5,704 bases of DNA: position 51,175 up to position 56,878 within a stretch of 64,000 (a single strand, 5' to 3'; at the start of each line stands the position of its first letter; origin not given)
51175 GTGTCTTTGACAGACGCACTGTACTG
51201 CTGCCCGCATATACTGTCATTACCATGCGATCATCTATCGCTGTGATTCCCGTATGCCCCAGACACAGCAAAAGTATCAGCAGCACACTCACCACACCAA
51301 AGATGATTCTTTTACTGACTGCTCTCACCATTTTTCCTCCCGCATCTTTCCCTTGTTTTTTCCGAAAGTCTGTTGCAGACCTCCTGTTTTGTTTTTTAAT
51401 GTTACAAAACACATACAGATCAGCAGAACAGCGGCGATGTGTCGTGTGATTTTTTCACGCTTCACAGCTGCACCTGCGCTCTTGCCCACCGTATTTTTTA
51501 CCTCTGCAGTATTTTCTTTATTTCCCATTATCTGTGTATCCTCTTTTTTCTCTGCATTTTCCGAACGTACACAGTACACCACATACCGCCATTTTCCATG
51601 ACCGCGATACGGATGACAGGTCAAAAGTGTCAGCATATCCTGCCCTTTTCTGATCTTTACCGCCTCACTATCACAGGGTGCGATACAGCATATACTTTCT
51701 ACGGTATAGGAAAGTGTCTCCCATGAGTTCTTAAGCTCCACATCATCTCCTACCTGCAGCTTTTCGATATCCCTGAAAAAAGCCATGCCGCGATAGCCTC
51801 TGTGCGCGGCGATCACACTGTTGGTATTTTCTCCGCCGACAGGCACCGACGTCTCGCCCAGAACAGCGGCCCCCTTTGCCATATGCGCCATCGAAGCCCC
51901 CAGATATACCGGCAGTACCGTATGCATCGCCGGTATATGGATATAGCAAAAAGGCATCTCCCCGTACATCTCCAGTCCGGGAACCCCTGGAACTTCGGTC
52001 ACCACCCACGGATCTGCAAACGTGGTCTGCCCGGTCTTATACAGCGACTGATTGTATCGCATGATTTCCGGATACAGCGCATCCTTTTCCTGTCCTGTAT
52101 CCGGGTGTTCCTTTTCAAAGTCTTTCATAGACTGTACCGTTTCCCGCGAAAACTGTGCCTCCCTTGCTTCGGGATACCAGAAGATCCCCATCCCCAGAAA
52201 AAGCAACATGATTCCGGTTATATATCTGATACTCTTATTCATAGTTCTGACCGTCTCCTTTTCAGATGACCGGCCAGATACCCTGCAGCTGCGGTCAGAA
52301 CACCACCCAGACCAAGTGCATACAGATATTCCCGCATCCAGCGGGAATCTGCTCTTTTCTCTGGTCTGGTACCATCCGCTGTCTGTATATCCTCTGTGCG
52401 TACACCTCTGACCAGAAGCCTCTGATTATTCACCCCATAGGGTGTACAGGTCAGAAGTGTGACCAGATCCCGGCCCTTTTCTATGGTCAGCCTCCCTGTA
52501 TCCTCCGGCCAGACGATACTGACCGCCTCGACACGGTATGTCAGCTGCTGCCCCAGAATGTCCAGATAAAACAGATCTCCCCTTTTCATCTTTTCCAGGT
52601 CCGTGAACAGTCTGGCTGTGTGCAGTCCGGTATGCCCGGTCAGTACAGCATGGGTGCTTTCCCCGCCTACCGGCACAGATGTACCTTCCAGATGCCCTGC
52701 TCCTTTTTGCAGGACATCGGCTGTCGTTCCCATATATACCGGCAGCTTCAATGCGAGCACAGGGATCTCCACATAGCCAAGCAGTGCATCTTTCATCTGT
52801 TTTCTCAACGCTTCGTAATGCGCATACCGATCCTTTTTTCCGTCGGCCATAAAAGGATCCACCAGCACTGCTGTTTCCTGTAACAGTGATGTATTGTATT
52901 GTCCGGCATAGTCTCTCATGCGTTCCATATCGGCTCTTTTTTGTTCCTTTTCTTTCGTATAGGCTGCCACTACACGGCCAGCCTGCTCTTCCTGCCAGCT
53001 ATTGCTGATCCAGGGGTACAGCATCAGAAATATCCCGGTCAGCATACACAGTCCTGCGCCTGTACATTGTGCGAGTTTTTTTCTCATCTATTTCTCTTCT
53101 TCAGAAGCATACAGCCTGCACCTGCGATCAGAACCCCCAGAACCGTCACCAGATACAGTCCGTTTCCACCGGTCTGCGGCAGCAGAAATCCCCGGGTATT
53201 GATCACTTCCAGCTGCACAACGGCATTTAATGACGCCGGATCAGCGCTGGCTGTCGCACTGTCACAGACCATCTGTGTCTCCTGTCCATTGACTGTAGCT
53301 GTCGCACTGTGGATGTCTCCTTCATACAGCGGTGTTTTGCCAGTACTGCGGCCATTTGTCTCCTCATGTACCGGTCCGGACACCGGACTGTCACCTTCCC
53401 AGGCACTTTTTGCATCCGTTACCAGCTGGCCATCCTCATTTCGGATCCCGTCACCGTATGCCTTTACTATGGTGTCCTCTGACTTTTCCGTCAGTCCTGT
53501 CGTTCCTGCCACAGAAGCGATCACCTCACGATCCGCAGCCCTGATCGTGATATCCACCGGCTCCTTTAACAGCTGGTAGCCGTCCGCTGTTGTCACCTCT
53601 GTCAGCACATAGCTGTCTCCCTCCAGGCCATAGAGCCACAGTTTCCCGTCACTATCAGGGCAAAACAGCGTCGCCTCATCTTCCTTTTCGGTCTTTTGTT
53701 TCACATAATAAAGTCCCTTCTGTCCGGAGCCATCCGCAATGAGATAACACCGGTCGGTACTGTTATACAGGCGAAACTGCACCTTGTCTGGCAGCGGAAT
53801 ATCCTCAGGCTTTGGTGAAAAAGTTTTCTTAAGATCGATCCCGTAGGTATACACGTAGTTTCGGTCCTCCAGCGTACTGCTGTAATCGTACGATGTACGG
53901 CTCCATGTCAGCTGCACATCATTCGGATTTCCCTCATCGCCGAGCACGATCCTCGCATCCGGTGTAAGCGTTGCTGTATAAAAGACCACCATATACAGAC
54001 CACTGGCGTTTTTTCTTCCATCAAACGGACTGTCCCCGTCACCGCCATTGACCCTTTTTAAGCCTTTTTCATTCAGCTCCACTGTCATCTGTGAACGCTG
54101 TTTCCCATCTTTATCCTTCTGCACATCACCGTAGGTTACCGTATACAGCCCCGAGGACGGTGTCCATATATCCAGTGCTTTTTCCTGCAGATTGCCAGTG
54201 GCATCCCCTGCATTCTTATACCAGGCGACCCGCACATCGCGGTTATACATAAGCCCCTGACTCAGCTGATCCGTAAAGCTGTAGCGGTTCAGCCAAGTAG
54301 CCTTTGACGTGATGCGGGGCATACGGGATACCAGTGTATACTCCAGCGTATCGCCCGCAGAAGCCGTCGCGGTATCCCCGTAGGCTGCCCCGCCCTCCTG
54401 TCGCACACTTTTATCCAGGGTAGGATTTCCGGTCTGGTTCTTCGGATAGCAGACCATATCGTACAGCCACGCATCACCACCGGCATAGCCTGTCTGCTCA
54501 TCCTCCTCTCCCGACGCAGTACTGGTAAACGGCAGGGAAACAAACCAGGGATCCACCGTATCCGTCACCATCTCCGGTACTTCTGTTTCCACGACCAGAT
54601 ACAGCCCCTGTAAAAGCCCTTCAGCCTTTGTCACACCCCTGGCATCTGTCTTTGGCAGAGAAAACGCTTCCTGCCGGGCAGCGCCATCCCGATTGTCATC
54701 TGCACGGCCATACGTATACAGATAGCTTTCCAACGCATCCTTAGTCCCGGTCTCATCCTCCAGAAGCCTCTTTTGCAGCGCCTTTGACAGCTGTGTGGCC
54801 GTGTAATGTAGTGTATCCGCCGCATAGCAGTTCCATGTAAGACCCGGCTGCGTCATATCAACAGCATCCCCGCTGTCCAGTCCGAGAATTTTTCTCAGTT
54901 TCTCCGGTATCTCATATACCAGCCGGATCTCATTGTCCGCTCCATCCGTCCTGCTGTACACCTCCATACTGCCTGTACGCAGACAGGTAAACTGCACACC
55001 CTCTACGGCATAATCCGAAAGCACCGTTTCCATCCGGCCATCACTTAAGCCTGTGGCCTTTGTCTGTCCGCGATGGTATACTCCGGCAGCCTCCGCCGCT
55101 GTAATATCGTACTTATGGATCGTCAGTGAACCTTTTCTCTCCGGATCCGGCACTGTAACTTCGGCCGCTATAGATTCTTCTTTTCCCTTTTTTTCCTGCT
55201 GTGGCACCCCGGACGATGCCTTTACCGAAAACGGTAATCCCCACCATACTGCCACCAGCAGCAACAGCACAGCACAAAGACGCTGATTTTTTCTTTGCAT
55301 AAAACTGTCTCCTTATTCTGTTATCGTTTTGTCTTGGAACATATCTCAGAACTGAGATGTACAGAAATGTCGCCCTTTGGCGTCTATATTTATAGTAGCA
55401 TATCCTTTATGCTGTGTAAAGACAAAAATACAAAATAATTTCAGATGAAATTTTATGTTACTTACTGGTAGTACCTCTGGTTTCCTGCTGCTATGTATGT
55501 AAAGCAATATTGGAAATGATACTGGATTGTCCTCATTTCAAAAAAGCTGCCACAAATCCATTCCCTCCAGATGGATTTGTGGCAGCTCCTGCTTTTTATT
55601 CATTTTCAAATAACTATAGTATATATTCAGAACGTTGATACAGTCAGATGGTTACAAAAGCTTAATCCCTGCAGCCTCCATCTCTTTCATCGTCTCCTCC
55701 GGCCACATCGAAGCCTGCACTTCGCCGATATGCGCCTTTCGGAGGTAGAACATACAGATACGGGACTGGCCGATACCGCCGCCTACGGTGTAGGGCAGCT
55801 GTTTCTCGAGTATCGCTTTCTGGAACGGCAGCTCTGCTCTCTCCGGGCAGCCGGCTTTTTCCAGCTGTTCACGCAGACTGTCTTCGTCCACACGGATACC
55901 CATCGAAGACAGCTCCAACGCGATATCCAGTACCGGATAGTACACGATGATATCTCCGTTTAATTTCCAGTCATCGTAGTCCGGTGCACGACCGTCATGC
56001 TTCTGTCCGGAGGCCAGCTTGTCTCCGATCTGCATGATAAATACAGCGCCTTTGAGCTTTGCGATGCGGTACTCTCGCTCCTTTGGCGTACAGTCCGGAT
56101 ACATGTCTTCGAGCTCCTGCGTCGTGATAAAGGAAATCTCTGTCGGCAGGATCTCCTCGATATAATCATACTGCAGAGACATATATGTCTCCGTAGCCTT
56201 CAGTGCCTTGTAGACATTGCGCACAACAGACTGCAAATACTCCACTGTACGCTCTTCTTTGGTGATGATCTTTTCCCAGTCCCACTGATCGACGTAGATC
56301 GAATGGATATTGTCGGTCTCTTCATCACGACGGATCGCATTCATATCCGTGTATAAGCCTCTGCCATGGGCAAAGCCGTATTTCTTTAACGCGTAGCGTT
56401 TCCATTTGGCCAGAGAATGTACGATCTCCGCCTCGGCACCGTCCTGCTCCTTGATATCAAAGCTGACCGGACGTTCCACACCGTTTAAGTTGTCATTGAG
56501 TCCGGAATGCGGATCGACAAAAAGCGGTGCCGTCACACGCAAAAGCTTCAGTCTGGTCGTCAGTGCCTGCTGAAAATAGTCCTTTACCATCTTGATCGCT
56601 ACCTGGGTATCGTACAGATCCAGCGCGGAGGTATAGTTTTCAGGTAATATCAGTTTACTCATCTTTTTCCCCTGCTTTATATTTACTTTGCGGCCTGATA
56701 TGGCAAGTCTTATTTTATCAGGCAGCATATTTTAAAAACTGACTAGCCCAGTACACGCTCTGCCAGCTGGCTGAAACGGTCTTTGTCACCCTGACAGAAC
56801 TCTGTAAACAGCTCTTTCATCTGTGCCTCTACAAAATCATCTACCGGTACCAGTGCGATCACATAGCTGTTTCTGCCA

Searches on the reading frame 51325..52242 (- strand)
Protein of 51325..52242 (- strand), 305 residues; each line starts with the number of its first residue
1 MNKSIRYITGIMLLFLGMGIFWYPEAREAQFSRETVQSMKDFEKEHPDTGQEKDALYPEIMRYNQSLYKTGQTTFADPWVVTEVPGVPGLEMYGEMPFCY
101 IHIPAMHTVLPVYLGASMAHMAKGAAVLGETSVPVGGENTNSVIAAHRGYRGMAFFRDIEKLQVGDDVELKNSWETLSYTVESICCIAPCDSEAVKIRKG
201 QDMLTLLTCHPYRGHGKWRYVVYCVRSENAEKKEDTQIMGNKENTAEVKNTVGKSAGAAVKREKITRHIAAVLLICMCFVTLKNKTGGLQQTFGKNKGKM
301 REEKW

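Call 34: search_protein_families(library=pfam, max_evalue=0.00001, proteins=[window:51325-52242:-])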
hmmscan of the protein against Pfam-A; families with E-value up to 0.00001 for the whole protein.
window:51325-52242:- (305 aa): 1 family
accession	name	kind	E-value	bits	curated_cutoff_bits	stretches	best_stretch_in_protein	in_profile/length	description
PF04203.18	Sortase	-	4.4e-23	81.8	26.6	1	101-226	1-124/125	Sortase domain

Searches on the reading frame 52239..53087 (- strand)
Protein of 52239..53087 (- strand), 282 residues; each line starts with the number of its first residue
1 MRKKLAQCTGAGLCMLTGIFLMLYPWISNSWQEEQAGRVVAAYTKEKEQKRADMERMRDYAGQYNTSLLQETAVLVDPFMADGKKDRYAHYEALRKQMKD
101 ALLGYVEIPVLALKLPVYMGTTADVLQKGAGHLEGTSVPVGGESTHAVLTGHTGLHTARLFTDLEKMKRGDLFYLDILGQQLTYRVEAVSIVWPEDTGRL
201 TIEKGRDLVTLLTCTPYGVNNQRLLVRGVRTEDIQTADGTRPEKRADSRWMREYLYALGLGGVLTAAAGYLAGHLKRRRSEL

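Call 34: search_protein_families(library=pfam, max_evalue=0.00001, proteins=[window:52239-53087:-])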
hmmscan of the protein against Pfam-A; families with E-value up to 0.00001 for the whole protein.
window:52239-53087:- (282 aa): 1 family
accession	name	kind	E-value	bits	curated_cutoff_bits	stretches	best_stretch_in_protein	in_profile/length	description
PF04203.18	Sortase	-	9.6e-25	87.2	26.6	1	106-230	1-124/125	Sortase domain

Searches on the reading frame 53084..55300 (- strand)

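Call 34: search_protein_families(library=pfam, max_evalue=0.00001, proteins=[window:53084-55300:-])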
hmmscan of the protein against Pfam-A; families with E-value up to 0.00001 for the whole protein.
window:53084-55300:- (738 aa): 3 families
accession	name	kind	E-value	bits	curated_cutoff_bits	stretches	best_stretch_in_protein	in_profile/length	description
PF17802.7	SpaA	-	3.4e-10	40.4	23.1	1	539-592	31-82/91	Prealbumin-like fold domain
PF16555.11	GramPos_pilinD1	-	2.2e-07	31.9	23.1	0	169-289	50-160/160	Gram-positive pilin subunit D1, N-terminal domain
PF16569.11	GramPos_pilinBB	-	1.2e-06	29.8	30.5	0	316-359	2-42/116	Gram-positive pilin backbone subunit 2, Cna-B-like domain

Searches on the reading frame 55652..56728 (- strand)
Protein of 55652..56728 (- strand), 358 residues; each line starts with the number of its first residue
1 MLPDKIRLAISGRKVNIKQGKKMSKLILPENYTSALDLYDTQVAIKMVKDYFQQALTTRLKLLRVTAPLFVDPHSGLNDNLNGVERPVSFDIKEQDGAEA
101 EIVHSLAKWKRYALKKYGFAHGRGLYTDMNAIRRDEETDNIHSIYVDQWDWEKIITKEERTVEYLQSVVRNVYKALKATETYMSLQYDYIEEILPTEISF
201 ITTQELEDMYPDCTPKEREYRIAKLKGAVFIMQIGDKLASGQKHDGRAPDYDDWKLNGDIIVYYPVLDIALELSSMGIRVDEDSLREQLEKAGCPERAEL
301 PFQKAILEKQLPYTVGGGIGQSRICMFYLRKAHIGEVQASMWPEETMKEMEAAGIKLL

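Call 34: search_protein_families(library=pfam, max_evalue=0.00001, proteins=[window:55652-56728:-])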
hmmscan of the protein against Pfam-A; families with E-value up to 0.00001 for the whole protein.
window:55652-56728:- (358 aa): 1 family
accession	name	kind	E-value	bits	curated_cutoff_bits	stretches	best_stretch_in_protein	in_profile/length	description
PF03590.20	AsnA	-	1.2e-112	375.7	27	1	42-268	1-227/228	Aspartate-ammonia ligase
